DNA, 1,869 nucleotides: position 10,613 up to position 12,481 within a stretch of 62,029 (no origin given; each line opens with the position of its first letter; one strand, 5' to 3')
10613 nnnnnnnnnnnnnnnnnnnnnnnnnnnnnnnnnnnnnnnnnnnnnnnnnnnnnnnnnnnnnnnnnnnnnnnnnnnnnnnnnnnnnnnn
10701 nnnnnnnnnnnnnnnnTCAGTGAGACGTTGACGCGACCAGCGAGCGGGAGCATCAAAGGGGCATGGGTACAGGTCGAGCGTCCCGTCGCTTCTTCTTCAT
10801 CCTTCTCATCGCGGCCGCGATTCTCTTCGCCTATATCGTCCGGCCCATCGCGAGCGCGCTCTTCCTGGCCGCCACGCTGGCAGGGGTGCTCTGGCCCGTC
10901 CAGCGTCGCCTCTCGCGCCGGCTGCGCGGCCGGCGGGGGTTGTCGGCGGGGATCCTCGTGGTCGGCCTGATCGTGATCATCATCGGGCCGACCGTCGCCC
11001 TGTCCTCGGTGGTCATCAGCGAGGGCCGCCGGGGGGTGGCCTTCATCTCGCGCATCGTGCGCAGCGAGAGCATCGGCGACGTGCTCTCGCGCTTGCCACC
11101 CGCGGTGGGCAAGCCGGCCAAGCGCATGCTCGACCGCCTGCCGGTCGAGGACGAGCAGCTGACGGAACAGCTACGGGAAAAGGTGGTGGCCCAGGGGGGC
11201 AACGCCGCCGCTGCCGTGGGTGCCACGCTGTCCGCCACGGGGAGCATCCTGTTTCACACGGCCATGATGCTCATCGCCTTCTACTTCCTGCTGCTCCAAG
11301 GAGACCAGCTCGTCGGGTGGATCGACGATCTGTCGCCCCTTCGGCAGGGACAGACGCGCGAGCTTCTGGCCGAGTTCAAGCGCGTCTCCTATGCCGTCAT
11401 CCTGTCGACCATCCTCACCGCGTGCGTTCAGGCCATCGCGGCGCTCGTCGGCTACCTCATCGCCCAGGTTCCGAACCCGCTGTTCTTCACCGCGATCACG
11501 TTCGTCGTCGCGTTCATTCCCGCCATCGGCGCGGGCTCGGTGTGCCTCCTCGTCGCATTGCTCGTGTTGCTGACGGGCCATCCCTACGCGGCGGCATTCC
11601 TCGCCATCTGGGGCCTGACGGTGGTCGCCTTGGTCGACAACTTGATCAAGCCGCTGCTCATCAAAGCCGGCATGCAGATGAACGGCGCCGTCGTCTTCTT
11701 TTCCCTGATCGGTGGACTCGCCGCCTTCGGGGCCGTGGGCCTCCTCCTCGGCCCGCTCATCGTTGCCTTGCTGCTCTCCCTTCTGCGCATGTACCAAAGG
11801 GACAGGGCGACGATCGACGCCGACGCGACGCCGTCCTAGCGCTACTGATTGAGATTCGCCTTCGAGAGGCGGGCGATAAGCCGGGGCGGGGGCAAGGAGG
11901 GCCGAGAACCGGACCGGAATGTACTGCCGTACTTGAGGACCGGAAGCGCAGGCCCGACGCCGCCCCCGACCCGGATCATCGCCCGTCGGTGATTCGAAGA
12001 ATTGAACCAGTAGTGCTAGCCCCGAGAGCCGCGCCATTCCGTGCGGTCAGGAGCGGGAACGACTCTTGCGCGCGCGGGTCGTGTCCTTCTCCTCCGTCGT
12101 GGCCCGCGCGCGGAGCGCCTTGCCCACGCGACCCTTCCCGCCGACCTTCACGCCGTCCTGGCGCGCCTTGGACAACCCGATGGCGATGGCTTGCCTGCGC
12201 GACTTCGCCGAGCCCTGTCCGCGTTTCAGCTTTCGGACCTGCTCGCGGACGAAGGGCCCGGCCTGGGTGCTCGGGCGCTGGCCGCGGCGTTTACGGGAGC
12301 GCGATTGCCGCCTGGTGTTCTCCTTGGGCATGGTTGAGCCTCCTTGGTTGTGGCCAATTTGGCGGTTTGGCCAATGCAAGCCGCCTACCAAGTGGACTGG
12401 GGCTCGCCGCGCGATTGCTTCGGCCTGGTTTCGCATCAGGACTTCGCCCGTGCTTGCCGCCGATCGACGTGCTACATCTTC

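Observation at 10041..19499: Cluster of sigma54-type promoters around an orphan sigma54 activator: a candidate stress/NHEJ regulon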

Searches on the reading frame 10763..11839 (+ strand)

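Call 10: search_protein_families(library=pfam, proteins=[window:10763-11839:+])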
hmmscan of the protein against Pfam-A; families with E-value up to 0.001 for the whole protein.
window:10763-11839:+ (358 aa): 1 family
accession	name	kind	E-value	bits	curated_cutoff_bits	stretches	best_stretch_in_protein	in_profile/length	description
PF01594.21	AI-2E_transport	-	4.4e-48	164.6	34.3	1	11-343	6-325/327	AI-2E family transporter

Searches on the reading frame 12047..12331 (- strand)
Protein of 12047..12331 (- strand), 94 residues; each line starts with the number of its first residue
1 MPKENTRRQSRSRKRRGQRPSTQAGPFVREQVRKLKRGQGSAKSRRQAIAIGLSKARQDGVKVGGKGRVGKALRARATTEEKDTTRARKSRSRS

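Call 10: search_protein_families(library=pfam, proteins=[window:12047-12331:-])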
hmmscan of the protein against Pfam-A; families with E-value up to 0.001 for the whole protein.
window:12047-12331:- (94 aa): 1 family
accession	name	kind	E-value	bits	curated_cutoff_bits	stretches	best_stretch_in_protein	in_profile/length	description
PF20106.4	DUF6496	-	1.6e-07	32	24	1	36-66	23-57/58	Family of unknown function (DUF6496)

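Call 74: search_protein_families(library=ncbifam, max_evalue=0.01, proteins=[window:12047-12331:-])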
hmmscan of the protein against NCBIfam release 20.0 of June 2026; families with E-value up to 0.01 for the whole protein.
window:12047-12331:- (94 aa): 0 families
